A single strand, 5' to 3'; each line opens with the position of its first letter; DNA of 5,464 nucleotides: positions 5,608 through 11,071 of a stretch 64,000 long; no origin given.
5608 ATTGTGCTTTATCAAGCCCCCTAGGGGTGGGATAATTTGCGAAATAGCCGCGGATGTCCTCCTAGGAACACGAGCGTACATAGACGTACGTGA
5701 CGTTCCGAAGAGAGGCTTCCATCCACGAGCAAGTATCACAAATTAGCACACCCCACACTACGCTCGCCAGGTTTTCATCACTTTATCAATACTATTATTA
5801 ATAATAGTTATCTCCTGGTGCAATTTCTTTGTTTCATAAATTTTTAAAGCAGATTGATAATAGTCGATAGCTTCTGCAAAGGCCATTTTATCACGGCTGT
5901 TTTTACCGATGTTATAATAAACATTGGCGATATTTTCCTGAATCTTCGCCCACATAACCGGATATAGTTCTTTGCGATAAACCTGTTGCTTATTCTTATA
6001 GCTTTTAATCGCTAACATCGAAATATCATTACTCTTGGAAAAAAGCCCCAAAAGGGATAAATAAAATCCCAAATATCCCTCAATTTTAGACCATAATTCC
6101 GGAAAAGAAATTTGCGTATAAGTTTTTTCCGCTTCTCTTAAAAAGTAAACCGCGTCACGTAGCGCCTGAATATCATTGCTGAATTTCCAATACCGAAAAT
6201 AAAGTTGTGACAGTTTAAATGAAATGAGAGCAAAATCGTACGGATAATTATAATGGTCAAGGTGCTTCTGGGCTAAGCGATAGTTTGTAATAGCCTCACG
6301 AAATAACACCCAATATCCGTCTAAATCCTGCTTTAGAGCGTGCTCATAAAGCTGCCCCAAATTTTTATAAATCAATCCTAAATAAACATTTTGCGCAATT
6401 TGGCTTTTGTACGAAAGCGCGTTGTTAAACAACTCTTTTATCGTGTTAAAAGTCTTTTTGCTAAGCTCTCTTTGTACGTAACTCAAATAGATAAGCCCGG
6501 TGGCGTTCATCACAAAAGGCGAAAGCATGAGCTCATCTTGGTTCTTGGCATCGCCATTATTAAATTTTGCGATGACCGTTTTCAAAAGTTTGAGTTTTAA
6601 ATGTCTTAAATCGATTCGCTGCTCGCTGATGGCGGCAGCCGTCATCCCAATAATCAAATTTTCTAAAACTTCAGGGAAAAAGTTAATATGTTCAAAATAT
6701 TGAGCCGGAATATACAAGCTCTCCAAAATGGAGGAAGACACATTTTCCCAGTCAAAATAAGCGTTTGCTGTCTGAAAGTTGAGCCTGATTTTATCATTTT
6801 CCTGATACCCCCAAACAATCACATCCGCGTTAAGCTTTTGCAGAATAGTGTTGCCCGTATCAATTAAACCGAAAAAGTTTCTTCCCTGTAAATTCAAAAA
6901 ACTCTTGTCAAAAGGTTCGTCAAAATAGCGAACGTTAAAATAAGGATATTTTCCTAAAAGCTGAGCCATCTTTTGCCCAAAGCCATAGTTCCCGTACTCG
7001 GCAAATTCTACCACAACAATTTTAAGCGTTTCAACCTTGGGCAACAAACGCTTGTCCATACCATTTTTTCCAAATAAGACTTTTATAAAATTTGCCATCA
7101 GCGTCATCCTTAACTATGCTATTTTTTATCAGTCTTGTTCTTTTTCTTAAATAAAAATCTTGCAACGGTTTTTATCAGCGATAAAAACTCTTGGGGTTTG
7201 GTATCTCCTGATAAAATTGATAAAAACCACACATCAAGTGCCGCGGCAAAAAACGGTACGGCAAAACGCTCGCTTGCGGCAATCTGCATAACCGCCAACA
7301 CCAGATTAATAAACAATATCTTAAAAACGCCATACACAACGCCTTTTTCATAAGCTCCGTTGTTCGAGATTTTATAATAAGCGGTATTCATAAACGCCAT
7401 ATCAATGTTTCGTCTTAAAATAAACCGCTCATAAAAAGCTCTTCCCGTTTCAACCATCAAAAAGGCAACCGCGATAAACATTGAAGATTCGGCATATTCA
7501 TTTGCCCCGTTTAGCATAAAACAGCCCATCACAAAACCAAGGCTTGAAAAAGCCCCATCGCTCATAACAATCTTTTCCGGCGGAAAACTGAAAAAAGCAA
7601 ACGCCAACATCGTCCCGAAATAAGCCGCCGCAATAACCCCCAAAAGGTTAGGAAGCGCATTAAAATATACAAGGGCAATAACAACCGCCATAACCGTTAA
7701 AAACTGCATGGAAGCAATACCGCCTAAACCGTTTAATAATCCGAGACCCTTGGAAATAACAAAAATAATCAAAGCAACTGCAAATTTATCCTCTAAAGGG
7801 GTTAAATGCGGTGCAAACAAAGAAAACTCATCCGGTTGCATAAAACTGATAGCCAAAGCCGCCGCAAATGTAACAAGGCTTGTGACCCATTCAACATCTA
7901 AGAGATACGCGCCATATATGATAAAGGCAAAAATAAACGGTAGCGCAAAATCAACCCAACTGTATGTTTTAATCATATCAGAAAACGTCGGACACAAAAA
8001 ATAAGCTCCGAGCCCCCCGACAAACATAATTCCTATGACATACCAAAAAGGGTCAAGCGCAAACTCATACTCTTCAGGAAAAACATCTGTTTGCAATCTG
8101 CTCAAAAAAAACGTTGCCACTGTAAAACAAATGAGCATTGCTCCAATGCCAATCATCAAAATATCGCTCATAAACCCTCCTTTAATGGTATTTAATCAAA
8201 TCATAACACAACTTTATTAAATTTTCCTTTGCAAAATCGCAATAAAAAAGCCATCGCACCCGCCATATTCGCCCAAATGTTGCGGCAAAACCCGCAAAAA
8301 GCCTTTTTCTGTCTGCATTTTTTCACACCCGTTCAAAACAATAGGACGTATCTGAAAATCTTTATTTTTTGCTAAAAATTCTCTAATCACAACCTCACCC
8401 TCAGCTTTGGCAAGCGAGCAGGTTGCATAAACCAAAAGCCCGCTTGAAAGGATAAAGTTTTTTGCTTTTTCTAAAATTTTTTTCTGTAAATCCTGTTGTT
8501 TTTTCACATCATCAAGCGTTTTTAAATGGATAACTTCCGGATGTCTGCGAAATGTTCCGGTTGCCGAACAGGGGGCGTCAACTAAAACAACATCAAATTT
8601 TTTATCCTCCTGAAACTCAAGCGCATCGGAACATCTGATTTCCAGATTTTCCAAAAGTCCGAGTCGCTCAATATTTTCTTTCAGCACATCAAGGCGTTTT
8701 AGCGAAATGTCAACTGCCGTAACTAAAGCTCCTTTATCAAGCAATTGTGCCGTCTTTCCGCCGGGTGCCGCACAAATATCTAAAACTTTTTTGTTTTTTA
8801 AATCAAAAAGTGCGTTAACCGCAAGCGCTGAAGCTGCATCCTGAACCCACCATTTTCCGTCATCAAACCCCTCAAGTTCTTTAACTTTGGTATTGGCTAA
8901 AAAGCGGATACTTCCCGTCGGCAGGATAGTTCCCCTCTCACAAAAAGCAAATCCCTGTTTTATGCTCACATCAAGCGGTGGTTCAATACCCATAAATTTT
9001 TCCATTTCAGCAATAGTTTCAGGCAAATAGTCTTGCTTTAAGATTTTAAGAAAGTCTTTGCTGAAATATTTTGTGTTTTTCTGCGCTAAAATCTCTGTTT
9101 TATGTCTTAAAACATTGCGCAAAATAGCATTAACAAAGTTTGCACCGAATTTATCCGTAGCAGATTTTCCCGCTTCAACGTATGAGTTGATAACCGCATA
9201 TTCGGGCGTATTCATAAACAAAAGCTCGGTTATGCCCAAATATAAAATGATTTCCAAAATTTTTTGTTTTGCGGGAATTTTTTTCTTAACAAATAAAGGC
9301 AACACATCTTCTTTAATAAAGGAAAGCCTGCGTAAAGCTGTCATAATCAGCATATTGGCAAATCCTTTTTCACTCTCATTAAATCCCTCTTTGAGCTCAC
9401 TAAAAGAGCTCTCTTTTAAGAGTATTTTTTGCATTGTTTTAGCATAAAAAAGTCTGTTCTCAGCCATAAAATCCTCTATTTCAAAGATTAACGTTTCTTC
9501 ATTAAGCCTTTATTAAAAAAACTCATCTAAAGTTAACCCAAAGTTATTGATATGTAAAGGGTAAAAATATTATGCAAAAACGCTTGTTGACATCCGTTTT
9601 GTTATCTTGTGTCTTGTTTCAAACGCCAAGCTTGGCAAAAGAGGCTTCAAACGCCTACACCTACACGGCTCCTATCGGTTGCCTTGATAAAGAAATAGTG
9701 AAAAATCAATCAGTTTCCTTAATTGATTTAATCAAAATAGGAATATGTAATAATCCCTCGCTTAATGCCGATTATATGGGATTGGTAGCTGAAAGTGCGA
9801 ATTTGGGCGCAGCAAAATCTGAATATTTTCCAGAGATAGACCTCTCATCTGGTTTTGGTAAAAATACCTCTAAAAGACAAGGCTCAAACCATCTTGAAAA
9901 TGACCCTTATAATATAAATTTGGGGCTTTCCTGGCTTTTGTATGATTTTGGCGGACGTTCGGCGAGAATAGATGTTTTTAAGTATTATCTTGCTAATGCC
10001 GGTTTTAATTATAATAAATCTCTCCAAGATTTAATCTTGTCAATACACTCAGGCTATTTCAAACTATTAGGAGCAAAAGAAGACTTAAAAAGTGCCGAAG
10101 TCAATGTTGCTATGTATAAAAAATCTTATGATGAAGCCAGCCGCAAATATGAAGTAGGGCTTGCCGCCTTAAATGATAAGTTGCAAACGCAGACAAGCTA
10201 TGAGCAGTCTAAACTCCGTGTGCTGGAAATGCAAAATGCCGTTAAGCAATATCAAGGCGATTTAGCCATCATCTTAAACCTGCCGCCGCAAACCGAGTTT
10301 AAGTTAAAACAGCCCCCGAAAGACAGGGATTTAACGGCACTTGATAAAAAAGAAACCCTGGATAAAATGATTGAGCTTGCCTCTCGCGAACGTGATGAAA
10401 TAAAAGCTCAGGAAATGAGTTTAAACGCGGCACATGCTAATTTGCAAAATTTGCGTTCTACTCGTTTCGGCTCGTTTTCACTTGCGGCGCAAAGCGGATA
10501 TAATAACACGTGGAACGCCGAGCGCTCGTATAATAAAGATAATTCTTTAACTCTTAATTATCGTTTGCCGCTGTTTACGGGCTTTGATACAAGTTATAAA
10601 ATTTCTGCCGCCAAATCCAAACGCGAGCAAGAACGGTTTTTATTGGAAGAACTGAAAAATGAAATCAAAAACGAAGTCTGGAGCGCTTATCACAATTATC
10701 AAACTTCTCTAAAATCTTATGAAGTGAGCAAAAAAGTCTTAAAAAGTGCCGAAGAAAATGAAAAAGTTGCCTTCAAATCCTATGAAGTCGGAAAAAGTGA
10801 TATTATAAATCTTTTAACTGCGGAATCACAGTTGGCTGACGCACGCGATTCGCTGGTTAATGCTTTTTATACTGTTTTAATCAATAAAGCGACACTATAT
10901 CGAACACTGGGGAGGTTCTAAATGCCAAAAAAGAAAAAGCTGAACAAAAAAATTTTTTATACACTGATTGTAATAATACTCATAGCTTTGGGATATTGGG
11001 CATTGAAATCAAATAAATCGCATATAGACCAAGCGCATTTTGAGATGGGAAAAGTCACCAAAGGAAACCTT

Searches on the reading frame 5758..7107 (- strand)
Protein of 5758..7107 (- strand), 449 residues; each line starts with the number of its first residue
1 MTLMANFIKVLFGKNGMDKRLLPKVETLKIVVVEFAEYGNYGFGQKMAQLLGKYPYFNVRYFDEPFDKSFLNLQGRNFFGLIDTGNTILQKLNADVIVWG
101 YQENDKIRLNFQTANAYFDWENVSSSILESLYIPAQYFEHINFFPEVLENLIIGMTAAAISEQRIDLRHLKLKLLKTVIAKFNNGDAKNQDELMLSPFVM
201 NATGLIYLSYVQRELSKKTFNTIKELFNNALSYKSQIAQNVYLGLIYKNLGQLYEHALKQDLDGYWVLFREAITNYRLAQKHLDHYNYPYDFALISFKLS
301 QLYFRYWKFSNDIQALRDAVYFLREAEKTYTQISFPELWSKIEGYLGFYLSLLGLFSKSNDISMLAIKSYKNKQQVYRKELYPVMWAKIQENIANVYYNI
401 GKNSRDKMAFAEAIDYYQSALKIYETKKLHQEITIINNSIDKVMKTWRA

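Call 16: search_protein_families(library=ncbifam, proteins=[window:5758-7107:-], max_evalue=0.00001)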
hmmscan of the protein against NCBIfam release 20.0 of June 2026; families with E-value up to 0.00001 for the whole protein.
window:5758-7107:- (449 aa): 0 families

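Call 33: search_protein_families(library=pfam, proteins=[window:5758-7107:-], max_evalue=0.00001)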
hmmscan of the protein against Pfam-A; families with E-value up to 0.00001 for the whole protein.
window:5758-7107:- (449 aa): 0 families

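Call 57: search_protein_families(library=pfam, proteins=[window:5758-7107:-], max_evalue=1)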
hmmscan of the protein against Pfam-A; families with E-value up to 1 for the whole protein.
window:5758-7107:- (449 aa): 6 families
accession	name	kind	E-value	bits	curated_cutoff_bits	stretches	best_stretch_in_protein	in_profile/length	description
PF13424.12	TPR_12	-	0.00073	20.1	30.1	1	392-425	43-76/77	Tetratricopeptide repeat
PF08631.16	SPO22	-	0.00076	19.4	27.5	1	380-431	21-72/274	Meiosis protein SPO22/ZIP4 like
PF00515.34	TPR_1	-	0.0013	19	27.8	1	394-425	1-32/34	Tetratricopeptide repeat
PF07719.23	TPR_2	-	0.05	14.2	27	1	394-425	1-32/34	Tetratricopeptide repeat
PF13181.12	TPR_8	-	0.08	13.6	25.7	1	394-425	1-32/34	Tetratricopeptide repeat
PF13374.12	TPR_10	-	0.62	10.6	27.5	0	389-421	4-36/42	Tetratricopeptide repeat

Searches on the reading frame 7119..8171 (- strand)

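Call 16: search_protein_families(library=ncbifam, proteins=[window:7119-8171:-], max_evalue=0.00001)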
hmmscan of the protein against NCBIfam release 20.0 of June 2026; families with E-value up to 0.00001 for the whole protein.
window:7119-8171:- (350 aa): 0 families

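Call 33: search_protein_families(library=pfam, proteins=[window:7119-8171:-], max_evalue=0.00001)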
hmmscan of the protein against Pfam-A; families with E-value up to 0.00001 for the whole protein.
window:7119-8171:- (350 aa): 0 families

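Call 57: search_protein_families(library=pfam, proteins=[window:7119-8171:-], max_evalue=1)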
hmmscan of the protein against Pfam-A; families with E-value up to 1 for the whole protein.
window:7119-8171:- (350 aa): 1 family
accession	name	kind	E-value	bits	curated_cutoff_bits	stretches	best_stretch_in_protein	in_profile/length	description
PF11085.13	YqhR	-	0.024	15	27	1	147-196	64-114/165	Conserved membrane protein YqhR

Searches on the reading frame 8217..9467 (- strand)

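Call 16: search_protein_families(library=ncbifam, proteins=[window:8217-9467:-], max_evalue=0.00001)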
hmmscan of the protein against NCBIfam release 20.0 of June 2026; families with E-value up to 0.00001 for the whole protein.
window:8217-9467:- (416 aa): 19 families
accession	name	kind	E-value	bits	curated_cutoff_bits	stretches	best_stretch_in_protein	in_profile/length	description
NF008149.0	PRK10901.1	equivalog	1.8e-73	248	375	2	186-415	213-433/434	16S rRNA (cytosine(967)-C(5))-methyltransferase RsmB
NF011494.0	PRK14902.1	equivalog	6.1e-71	239.5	319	2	191-415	217-443/444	16S rRNA (cytosine(967)-C(5))-methyltransferase RsmB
TIGR00563.1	rsmB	equivalog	1.3e-62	212.4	269.05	1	29-415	31-436/437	16S rRNA (cytosine(967)-C(5))-methyltransferase RsmB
NF011493.0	PRK14901.1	equivalog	6.6e-62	209.8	540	2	192-415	222-446/447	16S rRNA (cytosine(967)-C(5))-methyltransferase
NF011495.0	PRK14903.1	equivalog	6.6e-43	147.1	503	1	5-372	11-389/431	16S rRNA (cytosine(967)-C(5))-methyltransferase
TIGR00446.1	nop2p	subfamily_domain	9.9e-42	143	210.45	1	201-413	48-263/264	NOL1/NOP2/sun family putative RNA methylase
NF008898.0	PRK11933.1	equivalog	1.2e-36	126.2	588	1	203-414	94-310/480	16S rRNA (cytosine(1407)-C(5))-methyltransferase RsmF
NF041567.1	mtaseRsmF_Thermus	equivalog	2.8e-29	102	690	1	203-375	71-246/443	16S rRNA (cytosine(1407)-C(5))-methyltransferase RsmF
NF040814.1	tRNA_cyt_mtase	equivalog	1.5e-21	76.7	550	1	196-376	77-259/305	tRNA (cytosine(49)-C(5))-methyltransferase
TIGR01951.1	nusB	equivalog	1.7e-12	47.8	88.35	1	19-122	30-130/131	transcription antitermination factor NusB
NF011529.0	PRK14968.1-3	equivalog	6.3e-10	38.8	162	1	213-357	23-164/198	putative methyltransferase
TIGR03533.1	L3_gln_methyl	equivalog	1.7e-09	37.5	229.7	1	224-347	121-249/284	50S ribosomal protein L3 N(5)-glutamine methyltransferase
TIGR00537.1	hemK_rel_arch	hypoth_equivalog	2.9e-08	33.6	87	1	214-354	9-145/179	HemK2/MTQ2 family protein methyltransferase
NF043040.1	corrin_prot_MT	hypoth_equivalog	5e-08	32.6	180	1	223-295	40-115/216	corrinoid protein-associated methyltransferase CpaM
NF049952.1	23rRNACMtaseTlyA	equivalog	5.7e-08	32.5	250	1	218-297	71-146/236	23S rRNA (cytidine-2'-O)-methyltransferase TlyA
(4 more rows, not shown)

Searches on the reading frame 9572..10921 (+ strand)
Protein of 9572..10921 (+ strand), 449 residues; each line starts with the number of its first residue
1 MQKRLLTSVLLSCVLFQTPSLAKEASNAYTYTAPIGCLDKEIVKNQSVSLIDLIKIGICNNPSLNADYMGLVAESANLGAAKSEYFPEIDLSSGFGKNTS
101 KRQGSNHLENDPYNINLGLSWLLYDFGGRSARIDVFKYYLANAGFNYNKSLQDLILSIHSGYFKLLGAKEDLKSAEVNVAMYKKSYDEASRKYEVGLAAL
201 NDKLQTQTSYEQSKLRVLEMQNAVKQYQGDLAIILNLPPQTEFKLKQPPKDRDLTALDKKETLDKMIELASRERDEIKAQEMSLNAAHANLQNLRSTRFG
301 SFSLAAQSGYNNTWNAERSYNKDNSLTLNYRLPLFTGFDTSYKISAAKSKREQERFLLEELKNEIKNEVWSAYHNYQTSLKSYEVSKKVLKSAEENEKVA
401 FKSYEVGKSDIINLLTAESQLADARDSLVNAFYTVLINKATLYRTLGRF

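Call 16: search_protein_families(library=ncbifam, proteins=[window:9572-10921:+], max_evalue=0.00001)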
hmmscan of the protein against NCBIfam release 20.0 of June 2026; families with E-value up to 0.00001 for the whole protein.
window:9572-10921:+ (449 aa): 8 families
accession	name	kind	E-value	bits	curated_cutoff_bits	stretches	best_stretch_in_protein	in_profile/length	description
TIGR01844.1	type_I_sec_TolC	subfamily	1.1e-54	186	225.15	1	48-448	3-399/414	TolC family outer membrane protein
TIGR01845.1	outer_NodT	subfamily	3.8e-30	105.1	210.05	1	49-447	58-458/460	efflux transporter outer membrane subunit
NF007002.0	PRK09465.1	equivalog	1.8e-29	102.6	495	1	49-447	25-424/460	outer membrane channel protein TolC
NF033143.1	efflux_OM_AdeK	equivalog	1.5e-12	47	900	1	110-447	123-459/480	multidrug efflux RND transporter AdeIJK outer membrane channel subunit AdeK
NF047721.1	ToxDrgExpTdeA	equivalog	1.1e-11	44.4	550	1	43-226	260-440/455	toxin/drug exporter TdeA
NF033142.1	efflux_OM_AdeC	exception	7.5e-11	41.3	975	0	60-153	283-376/465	multidrug efflux RND transporter AdeABC outer membrane channel subunit AdeC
NF007347.1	PRK09837.1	subfamily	3.3e-08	32.9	598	0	153-447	165-456/461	Cu(I)/Ag(I) efflux RND transporter outer membrane protein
NF052390.1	efflux_OMP_AbuO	equivalog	2.1e-07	30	700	0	59-447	32-431/447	multidrug efflux outer membrane protein AbuO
